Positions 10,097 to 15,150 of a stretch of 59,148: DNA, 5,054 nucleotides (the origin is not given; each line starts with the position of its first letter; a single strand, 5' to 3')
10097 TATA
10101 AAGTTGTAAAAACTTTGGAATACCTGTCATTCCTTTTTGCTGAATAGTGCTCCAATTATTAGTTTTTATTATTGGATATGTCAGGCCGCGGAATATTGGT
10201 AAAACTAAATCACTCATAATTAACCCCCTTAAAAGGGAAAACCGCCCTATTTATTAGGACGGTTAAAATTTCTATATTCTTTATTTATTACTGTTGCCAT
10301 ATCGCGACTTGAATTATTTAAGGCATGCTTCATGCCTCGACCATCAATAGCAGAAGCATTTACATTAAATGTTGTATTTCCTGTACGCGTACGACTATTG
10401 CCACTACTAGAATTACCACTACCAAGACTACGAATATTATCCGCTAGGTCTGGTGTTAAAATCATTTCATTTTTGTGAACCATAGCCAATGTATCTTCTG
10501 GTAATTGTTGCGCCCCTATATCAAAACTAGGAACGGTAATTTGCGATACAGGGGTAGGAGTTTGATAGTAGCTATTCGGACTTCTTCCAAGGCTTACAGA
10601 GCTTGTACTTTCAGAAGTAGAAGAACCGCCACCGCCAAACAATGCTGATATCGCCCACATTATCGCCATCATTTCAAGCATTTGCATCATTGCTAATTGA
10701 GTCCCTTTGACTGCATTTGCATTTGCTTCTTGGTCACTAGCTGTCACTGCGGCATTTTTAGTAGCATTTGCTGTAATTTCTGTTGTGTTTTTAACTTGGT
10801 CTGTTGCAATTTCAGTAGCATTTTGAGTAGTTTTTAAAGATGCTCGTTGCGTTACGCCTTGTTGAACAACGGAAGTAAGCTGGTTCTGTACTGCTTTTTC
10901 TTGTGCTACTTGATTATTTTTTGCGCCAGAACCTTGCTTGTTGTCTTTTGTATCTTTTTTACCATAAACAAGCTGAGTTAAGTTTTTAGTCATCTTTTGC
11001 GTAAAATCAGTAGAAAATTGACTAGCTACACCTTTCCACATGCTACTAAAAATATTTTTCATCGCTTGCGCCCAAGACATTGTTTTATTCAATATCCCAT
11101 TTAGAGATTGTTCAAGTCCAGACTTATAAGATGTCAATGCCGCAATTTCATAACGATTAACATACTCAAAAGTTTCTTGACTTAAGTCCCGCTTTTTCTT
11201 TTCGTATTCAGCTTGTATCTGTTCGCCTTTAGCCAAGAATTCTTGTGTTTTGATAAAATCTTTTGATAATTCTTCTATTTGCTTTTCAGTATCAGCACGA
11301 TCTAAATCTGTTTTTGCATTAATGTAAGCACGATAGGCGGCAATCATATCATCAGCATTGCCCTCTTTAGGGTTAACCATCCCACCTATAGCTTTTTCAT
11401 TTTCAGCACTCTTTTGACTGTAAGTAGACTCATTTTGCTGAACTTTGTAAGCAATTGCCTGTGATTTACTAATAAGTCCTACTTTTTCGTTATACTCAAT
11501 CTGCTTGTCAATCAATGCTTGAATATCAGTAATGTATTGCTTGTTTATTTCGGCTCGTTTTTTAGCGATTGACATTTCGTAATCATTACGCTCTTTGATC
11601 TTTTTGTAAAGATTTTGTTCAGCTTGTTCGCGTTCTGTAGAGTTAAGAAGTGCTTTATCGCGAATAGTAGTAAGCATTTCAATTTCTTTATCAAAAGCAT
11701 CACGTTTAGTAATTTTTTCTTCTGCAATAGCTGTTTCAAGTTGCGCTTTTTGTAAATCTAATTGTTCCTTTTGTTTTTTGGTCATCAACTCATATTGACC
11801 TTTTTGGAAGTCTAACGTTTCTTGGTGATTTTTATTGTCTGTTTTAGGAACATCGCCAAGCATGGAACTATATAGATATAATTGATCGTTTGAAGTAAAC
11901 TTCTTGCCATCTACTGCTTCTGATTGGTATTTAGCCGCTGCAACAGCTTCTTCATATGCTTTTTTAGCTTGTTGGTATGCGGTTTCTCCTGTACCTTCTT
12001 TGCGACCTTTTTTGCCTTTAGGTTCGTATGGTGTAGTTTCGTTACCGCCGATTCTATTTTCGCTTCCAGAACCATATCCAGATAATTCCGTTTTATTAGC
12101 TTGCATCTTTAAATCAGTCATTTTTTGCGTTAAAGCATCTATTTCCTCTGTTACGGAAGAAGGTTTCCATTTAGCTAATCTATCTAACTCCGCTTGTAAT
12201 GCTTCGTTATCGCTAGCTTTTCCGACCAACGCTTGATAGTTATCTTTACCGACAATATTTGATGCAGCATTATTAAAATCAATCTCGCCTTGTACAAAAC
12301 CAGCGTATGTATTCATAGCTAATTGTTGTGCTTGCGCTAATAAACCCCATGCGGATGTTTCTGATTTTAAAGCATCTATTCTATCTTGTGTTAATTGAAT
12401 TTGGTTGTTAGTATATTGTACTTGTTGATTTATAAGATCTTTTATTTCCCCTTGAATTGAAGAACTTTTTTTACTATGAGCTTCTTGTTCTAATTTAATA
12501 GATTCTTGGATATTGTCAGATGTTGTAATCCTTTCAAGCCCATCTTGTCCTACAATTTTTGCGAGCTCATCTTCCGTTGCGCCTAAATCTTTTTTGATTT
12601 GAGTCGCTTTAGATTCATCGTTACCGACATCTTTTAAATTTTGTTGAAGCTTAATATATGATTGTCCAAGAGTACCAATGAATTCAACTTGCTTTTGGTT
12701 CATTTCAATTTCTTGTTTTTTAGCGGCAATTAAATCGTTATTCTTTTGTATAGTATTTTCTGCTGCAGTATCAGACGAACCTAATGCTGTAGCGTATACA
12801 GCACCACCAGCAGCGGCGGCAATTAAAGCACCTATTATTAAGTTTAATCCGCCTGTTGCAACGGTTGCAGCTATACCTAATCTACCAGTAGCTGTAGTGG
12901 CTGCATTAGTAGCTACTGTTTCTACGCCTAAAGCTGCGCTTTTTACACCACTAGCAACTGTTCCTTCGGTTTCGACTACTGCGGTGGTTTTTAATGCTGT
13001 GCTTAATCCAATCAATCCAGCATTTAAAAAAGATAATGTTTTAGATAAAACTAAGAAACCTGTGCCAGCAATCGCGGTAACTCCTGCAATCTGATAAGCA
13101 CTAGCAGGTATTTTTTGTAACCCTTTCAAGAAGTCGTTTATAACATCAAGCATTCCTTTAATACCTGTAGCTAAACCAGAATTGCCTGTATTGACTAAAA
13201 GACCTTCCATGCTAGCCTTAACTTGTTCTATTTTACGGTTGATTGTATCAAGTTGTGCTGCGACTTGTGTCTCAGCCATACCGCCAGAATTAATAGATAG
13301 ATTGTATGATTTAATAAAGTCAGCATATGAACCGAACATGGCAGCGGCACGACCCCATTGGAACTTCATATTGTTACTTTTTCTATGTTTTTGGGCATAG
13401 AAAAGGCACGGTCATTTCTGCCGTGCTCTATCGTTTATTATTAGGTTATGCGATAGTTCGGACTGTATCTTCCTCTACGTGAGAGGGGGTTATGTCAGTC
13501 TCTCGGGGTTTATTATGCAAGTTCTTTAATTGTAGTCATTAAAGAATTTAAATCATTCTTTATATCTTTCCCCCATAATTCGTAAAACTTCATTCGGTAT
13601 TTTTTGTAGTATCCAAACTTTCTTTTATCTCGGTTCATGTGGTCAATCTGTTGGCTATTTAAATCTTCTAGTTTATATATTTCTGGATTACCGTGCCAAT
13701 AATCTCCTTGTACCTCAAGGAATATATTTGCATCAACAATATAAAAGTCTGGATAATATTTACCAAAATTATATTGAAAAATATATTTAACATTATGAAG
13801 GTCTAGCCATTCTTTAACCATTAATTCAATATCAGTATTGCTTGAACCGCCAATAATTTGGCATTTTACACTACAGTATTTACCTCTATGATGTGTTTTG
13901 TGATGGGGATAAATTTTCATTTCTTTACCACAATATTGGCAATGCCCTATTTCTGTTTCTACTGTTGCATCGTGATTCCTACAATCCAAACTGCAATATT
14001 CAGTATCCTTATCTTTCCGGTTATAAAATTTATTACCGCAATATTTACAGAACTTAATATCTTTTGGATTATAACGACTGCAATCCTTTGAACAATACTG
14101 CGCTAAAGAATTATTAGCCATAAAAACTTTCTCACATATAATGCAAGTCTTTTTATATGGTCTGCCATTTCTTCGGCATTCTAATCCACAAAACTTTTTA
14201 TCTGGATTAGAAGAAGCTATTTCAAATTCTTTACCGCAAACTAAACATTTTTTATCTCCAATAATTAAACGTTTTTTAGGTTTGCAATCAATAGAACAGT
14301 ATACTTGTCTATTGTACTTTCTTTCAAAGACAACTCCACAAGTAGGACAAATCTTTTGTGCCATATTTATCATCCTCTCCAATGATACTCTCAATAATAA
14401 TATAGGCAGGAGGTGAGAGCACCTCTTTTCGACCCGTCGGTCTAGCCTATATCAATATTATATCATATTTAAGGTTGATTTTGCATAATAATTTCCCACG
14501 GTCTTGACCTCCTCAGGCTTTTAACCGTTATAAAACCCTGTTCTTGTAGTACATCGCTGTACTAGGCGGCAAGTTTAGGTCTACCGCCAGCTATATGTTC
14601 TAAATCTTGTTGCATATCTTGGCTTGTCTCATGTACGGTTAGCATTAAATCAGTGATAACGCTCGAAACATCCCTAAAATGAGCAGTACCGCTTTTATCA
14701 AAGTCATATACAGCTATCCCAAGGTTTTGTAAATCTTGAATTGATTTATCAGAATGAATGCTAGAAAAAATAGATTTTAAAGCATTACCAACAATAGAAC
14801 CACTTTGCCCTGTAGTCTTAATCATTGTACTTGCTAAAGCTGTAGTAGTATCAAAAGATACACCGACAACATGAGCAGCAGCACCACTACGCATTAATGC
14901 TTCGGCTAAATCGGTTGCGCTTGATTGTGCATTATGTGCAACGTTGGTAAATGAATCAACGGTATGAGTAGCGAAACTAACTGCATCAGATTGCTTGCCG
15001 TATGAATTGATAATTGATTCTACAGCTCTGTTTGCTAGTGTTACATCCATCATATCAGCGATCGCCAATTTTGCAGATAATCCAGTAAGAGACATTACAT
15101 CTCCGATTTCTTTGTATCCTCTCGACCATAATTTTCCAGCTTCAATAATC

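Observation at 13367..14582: Group I intron splits the tape measure gene; P1, P10 and omega-G fix the junctions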

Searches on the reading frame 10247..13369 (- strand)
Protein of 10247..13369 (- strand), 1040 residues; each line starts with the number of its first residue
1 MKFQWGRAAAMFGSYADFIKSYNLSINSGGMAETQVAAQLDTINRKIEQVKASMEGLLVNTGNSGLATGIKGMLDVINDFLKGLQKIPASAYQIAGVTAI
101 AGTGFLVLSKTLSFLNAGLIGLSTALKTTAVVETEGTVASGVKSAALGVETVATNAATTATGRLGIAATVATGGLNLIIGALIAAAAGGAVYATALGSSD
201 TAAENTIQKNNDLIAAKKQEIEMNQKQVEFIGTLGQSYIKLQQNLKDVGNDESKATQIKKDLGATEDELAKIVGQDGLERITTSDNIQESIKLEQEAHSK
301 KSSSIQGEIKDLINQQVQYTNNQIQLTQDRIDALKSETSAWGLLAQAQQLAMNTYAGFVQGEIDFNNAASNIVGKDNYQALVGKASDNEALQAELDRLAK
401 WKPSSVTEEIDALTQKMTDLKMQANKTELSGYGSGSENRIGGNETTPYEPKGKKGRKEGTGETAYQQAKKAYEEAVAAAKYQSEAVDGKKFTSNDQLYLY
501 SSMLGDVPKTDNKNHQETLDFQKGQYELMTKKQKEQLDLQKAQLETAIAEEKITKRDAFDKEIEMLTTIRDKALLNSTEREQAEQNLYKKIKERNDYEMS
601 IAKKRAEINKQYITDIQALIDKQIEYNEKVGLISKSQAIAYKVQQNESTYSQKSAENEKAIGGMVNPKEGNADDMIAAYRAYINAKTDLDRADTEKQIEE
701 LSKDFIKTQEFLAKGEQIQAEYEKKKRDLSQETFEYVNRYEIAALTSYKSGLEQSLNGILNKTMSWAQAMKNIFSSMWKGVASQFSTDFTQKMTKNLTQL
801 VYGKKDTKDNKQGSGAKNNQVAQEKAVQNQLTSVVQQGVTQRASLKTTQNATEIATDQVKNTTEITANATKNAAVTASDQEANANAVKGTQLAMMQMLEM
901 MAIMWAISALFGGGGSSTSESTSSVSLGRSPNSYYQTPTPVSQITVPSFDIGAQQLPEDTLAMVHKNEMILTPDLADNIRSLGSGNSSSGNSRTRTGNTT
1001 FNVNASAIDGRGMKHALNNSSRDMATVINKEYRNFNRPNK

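Call 5: search_protein_families(library=pfam, proteins=[window:10247-13369:-], max_evalue=0.1)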
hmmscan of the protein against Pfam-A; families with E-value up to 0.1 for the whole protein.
window:10247-13369:- (1040 aa): 0 families

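Call 10: search_protein_families(library=phrogs, proteins=[window:10247-13369:-], max_evalue=0.01)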
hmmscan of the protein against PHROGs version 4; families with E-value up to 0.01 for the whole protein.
window:10247-13369:- (1040 aa): 0 families

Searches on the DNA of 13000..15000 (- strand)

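Call 4: search_rna_families(source=window, start=13200, end=14750, threshold=evalue, max_evalue=10, show_alignments=5)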
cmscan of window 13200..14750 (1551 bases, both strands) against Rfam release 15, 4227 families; matches with E-value up to 10: 5.
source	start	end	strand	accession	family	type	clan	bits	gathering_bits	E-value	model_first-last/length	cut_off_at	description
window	14387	14452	-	RF02996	int-alpA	Gene; sRNA;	-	52.2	35.8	1.5e-09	1-71/71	no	int-alpA RNA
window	14031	14155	-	RF01231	snoR74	Gene; snRNA; snoRNA; HACA-box;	-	21.5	44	2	1-134/134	no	Small nucleolar RNA snoR74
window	14304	14342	+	RF00732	mir-305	Gene; miRNA;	-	16.3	66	4.4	1-73/73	no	mir-305 microRNA precursor family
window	13393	13502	+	RF01653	ceN80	Gene; snRNA; snoRNA; HACA-box;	-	15.4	80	5.9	1-131/131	no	Caenorhabditis snoRNA ceN80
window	13543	13566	-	RF01130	sR46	Gene; snRNA; snoRNA; CD-box;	-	12.6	50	7.7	2-25/56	no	Small nucleolar RNA sR46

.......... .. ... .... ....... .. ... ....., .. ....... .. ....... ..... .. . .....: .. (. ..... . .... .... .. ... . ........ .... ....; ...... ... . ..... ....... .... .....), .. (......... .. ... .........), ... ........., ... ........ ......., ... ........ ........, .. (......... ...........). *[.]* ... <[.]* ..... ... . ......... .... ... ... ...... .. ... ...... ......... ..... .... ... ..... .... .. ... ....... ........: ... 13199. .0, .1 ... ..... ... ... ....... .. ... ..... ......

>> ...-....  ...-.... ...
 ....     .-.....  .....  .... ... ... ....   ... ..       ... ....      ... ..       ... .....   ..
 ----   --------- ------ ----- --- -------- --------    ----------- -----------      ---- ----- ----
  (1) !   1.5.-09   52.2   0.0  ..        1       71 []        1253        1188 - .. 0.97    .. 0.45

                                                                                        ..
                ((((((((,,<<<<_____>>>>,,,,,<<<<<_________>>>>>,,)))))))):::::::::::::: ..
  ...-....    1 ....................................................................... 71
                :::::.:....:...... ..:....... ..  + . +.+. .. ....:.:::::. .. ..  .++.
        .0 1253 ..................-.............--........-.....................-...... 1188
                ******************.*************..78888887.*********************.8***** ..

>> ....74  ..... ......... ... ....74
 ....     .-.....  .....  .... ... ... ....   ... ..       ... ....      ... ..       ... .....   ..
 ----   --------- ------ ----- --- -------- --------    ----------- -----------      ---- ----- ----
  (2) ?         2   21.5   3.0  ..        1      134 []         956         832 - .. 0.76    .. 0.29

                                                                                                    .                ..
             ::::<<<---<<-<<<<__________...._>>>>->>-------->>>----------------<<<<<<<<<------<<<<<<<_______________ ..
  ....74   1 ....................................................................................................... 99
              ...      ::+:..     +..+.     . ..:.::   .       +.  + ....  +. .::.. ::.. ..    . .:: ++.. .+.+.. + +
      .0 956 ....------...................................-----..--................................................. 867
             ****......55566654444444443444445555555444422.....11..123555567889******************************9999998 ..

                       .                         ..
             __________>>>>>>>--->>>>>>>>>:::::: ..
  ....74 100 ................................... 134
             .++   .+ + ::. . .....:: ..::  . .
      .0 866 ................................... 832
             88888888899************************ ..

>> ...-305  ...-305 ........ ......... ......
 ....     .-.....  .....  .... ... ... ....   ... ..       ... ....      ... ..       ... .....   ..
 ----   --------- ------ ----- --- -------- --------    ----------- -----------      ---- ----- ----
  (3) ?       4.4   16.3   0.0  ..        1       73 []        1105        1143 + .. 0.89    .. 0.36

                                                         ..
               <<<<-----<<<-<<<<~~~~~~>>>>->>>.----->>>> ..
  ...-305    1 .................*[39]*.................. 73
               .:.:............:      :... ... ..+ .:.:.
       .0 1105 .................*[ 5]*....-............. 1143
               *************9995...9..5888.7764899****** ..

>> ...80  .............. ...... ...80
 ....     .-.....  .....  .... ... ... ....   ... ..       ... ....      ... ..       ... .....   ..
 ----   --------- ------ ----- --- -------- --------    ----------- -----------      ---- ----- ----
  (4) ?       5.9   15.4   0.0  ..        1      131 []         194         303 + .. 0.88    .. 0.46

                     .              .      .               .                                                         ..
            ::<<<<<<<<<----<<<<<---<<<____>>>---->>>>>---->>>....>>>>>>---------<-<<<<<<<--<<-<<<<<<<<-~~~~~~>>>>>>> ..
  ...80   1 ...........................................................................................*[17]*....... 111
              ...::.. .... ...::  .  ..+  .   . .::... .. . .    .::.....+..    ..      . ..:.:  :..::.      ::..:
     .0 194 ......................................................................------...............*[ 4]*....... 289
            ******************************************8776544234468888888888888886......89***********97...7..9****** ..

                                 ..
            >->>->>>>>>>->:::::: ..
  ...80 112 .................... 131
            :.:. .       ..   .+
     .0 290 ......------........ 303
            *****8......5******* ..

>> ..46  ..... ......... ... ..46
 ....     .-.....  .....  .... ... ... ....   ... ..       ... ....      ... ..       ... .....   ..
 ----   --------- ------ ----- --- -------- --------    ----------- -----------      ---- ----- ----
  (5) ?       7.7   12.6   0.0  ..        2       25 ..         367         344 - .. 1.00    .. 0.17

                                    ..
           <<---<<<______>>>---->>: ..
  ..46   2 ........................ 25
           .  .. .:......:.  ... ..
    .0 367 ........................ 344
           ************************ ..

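Call 6: search_dna_similar(query=window:13000-15000:-, collection=phages, mode=distant, max_rows=30)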
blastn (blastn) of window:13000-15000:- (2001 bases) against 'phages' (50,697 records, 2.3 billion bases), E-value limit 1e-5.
No match.
